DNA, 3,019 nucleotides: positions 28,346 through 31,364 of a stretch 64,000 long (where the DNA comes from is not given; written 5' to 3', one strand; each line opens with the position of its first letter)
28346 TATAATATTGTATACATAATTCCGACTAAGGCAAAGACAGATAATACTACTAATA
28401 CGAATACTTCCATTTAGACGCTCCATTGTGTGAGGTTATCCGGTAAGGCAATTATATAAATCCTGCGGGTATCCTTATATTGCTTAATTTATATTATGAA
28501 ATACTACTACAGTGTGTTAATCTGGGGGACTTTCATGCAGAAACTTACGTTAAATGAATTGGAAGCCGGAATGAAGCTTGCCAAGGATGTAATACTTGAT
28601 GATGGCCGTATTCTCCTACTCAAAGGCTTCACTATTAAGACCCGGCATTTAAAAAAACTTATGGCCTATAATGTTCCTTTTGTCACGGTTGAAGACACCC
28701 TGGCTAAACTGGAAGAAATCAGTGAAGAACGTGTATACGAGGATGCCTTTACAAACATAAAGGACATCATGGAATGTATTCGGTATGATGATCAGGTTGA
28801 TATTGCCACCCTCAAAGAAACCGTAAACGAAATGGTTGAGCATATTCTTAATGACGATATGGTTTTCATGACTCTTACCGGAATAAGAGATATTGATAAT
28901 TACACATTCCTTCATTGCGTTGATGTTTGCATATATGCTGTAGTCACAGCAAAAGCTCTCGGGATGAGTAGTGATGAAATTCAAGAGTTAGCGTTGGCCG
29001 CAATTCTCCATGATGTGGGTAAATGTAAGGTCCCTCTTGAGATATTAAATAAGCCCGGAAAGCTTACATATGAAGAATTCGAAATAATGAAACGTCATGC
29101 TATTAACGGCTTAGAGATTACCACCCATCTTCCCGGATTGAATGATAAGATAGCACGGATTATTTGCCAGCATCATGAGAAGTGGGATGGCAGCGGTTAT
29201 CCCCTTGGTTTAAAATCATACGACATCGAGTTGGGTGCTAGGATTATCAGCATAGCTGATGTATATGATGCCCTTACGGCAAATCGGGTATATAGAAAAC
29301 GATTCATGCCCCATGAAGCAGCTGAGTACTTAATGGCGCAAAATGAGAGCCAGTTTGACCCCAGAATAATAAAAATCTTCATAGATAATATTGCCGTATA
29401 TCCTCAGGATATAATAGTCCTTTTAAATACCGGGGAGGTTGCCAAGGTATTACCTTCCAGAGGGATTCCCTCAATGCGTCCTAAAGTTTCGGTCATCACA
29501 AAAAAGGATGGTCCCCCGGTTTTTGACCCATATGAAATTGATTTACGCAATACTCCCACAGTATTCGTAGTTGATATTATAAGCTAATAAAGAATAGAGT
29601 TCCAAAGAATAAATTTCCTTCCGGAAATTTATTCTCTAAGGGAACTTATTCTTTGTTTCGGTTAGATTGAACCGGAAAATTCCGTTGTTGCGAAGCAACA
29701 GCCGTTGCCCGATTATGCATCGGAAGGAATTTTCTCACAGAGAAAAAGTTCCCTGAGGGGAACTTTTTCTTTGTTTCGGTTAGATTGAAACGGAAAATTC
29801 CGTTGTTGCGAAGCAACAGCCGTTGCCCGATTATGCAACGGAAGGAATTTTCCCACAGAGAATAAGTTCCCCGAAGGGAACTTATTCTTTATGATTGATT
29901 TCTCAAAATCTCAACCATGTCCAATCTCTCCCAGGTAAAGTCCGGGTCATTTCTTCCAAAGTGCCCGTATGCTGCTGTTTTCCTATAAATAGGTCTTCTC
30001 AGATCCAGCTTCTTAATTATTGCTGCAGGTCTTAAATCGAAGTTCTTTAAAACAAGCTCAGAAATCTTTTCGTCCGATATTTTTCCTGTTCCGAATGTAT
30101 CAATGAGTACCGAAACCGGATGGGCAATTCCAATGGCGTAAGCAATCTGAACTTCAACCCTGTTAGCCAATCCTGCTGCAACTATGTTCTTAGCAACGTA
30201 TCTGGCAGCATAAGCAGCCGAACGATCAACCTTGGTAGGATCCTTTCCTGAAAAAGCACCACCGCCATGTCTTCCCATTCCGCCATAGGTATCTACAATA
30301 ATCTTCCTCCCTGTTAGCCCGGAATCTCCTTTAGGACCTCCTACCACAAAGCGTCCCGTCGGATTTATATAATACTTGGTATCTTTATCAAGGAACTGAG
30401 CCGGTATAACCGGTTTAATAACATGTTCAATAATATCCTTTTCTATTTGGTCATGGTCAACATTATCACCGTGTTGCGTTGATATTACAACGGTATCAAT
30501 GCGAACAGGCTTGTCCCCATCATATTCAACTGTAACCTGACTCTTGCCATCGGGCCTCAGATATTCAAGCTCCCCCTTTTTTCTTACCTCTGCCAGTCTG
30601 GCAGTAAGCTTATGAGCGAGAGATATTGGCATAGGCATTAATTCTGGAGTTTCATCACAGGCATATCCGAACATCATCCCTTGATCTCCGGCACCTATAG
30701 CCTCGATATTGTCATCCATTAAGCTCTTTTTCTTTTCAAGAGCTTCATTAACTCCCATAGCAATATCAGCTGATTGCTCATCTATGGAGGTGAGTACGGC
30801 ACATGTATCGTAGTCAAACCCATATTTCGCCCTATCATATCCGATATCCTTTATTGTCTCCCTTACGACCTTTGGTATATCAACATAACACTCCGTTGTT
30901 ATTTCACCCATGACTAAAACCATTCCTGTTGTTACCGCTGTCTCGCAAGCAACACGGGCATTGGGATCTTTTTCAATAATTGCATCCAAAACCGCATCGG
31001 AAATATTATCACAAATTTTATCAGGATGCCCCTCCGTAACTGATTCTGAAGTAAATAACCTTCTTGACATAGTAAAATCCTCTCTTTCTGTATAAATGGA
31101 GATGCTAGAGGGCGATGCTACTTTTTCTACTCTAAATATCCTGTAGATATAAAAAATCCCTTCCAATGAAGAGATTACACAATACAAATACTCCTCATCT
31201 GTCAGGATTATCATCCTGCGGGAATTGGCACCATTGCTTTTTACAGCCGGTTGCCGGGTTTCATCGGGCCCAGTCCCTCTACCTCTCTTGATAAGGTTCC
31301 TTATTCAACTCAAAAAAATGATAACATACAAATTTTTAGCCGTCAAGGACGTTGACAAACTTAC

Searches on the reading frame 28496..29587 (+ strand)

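Call 61: search_protein_families(library=pfam, proteins=[window:28496-29587:+], max_evalue=0.00001)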
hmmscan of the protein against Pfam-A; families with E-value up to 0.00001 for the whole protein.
window:28496-29587:+ (363 aa): 2 families
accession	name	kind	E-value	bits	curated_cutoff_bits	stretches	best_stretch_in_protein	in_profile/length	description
PF13487.12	HD_5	-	4.9e-37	127.7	27.2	1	147-291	24-170/170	HD domain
PF01966.28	HD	-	7e-20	71.9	22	1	138-259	2-115/116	HD domain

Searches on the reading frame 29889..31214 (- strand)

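Call 61: search_protein_families(library=pfam, proteins=[window:29889-31214:-], max_evalue=0.00001)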
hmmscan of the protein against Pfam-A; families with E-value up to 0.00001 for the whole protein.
window:29889-31214:- (441 aa): 3 families
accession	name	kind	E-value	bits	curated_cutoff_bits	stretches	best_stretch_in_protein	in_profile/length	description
PF02773.21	S-AdoMet_synt_C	-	1e-71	239.7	25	1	291-430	1-138/138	S-adenosylmethionine synthetase, C-terminal domain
PF02772.21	S-AdoMet_synt_M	-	4.4e-55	185.4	29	1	173-289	2-120/120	S-adenosylmethionine synthetase, central domain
PF00438.25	S-AdoMet_synt_N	-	7.1e-47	158.5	33.1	1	52-149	2-99/99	S-adenosylmethionine synthetase, N-terminal domain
